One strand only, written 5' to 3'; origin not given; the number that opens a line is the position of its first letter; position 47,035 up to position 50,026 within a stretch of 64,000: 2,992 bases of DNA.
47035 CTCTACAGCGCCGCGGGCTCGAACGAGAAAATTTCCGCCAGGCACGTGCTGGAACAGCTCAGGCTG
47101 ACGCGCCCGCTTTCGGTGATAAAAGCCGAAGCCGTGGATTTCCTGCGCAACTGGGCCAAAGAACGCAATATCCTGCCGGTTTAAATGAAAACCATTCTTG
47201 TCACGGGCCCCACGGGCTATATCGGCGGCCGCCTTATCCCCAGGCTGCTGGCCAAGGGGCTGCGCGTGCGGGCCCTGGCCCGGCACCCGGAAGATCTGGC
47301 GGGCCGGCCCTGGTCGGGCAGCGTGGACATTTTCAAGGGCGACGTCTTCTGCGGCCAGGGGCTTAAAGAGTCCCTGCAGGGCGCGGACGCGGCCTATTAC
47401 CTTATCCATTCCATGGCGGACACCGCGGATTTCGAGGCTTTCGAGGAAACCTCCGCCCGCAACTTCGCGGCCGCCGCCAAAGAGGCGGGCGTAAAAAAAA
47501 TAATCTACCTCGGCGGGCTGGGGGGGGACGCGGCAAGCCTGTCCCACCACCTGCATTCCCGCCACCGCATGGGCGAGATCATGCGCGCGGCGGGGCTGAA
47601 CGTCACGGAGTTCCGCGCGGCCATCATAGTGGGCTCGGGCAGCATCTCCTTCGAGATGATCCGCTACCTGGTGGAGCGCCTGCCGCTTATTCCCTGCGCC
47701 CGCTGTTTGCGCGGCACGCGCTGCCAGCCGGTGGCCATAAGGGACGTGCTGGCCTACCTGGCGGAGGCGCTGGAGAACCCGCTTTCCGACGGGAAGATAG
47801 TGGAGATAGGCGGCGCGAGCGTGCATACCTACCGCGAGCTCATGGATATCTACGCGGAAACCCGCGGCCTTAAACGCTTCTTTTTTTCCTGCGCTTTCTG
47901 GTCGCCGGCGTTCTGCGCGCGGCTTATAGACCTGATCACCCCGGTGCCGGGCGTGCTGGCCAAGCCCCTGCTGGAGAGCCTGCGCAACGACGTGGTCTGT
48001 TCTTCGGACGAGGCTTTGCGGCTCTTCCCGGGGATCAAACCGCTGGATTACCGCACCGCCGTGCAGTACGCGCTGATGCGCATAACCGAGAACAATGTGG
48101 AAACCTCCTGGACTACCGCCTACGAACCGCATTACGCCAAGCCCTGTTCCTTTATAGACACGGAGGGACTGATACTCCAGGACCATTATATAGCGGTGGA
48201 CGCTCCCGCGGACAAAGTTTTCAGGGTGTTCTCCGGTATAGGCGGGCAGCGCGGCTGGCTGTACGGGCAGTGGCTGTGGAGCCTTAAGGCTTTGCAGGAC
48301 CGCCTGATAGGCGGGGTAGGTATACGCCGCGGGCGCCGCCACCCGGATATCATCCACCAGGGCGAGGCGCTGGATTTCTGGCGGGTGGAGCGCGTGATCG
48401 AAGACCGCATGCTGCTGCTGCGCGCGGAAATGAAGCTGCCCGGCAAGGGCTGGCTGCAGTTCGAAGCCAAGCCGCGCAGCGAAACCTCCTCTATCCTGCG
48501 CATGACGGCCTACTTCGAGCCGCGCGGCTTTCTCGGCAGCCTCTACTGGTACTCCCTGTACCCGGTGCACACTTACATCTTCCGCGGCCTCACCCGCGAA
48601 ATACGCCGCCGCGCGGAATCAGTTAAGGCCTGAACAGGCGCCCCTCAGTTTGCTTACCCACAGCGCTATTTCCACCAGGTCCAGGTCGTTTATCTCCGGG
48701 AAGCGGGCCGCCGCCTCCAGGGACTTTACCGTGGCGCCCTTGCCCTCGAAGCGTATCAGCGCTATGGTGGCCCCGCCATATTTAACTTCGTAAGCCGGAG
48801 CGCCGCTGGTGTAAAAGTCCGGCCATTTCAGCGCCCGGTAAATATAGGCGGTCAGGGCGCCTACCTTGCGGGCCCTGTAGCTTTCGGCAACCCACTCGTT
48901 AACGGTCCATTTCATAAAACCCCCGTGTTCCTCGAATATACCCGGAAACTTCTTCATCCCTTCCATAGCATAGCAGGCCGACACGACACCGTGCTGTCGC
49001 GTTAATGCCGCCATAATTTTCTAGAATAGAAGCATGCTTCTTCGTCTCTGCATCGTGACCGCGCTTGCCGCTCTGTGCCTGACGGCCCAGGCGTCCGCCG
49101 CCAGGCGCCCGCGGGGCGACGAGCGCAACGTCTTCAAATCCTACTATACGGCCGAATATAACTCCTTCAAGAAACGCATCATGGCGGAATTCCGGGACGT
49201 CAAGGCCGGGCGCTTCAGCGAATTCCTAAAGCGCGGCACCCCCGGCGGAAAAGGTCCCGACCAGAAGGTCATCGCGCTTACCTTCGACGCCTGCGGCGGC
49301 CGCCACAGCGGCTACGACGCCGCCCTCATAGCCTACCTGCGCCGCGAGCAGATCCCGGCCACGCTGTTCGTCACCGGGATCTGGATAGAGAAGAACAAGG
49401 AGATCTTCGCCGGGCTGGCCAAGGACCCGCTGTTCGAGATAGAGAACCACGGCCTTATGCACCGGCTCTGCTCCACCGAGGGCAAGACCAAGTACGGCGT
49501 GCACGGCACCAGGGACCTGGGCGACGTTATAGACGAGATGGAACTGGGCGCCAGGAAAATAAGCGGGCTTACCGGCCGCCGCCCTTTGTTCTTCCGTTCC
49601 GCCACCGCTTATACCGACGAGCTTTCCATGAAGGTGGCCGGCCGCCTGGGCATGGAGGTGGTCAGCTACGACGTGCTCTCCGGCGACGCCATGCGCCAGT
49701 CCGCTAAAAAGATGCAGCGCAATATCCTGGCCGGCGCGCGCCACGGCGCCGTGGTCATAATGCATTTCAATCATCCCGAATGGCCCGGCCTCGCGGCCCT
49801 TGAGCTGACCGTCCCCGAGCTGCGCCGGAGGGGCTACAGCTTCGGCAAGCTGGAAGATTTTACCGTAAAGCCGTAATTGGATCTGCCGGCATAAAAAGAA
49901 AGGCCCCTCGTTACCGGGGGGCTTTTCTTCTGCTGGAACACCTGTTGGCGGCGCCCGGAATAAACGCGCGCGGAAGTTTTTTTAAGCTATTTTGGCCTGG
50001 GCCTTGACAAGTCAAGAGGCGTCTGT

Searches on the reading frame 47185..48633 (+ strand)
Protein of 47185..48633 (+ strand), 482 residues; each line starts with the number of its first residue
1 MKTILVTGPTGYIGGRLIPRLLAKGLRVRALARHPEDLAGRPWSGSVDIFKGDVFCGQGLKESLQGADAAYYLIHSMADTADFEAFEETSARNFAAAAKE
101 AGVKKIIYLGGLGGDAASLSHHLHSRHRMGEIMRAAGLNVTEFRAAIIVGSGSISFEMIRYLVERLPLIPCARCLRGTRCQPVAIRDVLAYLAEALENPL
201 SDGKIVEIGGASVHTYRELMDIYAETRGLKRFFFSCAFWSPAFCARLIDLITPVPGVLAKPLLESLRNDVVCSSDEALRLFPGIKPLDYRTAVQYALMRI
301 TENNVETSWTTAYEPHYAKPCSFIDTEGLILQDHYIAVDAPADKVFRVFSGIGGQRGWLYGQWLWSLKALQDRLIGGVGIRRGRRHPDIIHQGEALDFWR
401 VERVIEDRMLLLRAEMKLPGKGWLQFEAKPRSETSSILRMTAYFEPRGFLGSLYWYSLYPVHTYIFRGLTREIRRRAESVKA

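Call 13: search_protein_families(library=pfam, proteins=[window:47185-48633:+], max_evalue=0.001)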
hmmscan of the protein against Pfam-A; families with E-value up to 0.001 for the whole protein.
window:47185-48633:+ (482 aa): 5 families
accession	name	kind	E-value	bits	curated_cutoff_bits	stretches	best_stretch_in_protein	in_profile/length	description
PF11066.14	DUF2867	-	1.3e-29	103.8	27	1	337-468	14-141/142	Protein of unknown function (DUF2867)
PF13460.12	NAD_binding_10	-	1.4e-15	58.1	27.2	1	8-141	1-139/184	NAD(P)H-binding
PF05368.20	NmrA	-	8.9e-15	55.5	27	1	2-148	3-153/298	NmrA-like family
PF01370.27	Epimerase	-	3e-06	27.3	20.9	1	4-110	1-114/240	NAD dependent epimerase/dehydratase family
PF01073.25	3Beta_HSD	-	7e-05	22.4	22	1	5-109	1-114/280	3-beta hydroxysteroid dehydrogenase/isomerase family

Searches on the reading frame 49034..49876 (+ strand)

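Call 91: search_protein_families(library=pfam, proteins=[window:49034-49876:+], max_evalue=0.0001)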
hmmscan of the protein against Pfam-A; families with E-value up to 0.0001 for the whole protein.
window:49034-49876:+ (280 aa): 1 family
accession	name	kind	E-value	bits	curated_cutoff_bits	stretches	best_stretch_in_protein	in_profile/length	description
PF01522.26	Polysacc_deac_1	-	1.7e-17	63.9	23.1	1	74-210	3-124/124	Polysaccharide deacetylase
